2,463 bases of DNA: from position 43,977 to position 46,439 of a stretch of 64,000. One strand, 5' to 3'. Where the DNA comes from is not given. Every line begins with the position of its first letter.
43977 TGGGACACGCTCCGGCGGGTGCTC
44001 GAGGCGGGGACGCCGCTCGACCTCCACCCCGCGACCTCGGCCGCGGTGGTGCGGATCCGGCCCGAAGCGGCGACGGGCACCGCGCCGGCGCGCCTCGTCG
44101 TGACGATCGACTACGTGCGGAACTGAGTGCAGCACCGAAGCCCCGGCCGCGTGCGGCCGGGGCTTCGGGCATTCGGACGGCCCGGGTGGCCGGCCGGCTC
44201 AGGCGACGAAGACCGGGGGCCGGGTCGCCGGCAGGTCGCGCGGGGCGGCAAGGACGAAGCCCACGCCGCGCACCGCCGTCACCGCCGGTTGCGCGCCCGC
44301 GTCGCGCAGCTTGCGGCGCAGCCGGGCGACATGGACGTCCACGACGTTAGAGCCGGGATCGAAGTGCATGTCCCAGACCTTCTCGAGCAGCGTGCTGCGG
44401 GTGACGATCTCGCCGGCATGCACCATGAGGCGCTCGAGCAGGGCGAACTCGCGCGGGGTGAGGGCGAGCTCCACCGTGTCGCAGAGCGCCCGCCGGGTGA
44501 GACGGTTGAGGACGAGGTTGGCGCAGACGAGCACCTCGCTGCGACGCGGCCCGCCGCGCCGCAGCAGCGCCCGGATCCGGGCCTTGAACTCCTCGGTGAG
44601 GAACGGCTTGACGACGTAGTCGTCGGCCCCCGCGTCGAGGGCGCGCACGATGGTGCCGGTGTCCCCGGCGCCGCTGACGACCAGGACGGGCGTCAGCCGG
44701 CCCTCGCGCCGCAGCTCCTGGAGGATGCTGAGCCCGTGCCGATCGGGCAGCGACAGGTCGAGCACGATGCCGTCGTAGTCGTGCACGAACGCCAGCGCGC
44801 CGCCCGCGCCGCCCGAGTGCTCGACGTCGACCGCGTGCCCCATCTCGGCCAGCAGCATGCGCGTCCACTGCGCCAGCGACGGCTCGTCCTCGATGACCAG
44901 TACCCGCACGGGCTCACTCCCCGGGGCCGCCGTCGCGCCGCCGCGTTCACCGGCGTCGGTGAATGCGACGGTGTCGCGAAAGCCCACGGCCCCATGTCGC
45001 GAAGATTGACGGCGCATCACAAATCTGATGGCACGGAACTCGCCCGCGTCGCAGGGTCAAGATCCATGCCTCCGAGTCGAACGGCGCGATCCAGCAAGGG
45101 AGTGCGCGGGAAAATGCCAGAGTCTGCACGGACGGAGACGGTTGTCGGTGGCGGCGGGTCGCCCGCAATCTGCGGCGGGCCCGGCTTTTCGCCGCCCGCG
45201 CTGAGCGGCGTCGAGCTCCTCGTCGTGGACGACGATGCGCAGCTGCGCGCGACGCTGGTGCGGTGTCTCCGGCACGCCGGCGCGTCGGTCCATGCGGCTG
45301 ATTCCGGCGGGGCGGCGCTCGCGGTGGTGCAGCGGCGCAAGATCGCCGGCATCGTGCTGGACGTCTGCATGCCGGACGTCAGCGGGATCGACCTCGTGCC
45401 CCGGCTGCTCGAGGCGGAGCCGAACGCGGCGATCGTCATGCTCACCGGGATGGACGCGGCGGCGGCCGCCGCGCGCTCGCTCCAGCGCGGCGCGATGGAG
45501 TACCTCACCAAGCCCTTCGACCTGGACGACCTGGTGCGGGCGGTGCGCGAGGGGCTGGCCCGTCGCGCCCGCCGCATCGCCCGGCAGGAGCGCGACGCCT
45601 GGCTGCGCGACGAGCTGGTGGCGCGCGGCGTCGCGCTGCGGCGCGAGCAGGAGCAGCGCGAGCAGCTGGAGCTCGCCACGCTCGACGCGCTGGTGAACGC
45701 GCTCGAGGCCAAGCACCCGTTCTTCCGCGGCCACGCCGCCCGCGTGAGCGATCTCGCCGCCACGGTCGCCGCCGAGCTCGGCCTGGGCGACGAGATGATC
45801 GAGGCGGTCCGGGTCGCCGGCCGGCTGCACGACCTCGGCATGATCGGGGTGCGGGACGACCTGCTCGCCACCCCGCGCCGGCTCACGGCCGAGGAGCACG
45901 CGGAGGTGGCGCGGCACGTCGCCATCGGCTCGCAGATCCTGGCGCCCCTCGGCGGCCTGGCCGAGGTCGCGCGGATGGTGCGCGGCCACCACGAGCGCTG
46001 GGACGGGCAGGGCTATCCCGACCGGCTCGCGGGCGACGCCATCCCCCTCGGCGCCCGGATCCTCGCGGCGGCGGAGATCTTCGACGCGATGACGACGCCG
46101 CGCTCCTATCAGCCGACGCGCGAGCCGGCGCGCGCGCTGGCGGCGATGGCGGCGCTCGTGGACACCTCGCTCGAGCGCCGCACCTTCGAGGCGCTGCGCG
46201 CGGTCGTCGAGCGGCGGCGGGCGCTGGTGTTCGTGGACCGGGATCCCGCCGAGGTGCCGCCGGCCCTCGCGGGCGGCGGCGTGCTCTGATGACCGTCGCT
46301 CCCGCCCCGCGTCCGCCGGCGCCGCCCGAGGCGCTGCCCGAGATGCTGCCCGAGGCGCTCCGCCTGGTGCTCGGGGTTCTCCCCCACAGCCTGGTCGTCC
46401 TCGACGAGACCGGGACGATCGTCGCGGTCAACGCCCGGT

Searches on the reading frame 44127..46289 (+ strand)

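Call 112: search_protein_families(library=pfam, proteins=[window:44127-46289:+], max_evalue=1e-10)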
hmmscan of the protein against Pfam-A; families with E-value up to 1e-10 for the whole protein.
window:44127-46289:+ (720 aa): 3 families
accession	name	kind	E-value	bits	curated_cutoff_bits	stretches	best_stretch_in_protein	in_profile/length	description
PF13487.12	HD_5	-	2.3e-35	122.3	27.2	1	522-676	3-160/170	HD domain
PF00072.30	Response_reg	-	4.2e-25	88.5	30.2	1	365-474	2-111/111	Response regulator receiver domain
PF01966.28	HD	-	1.1e-15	58.3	22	1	535-655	3-116/116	HD domain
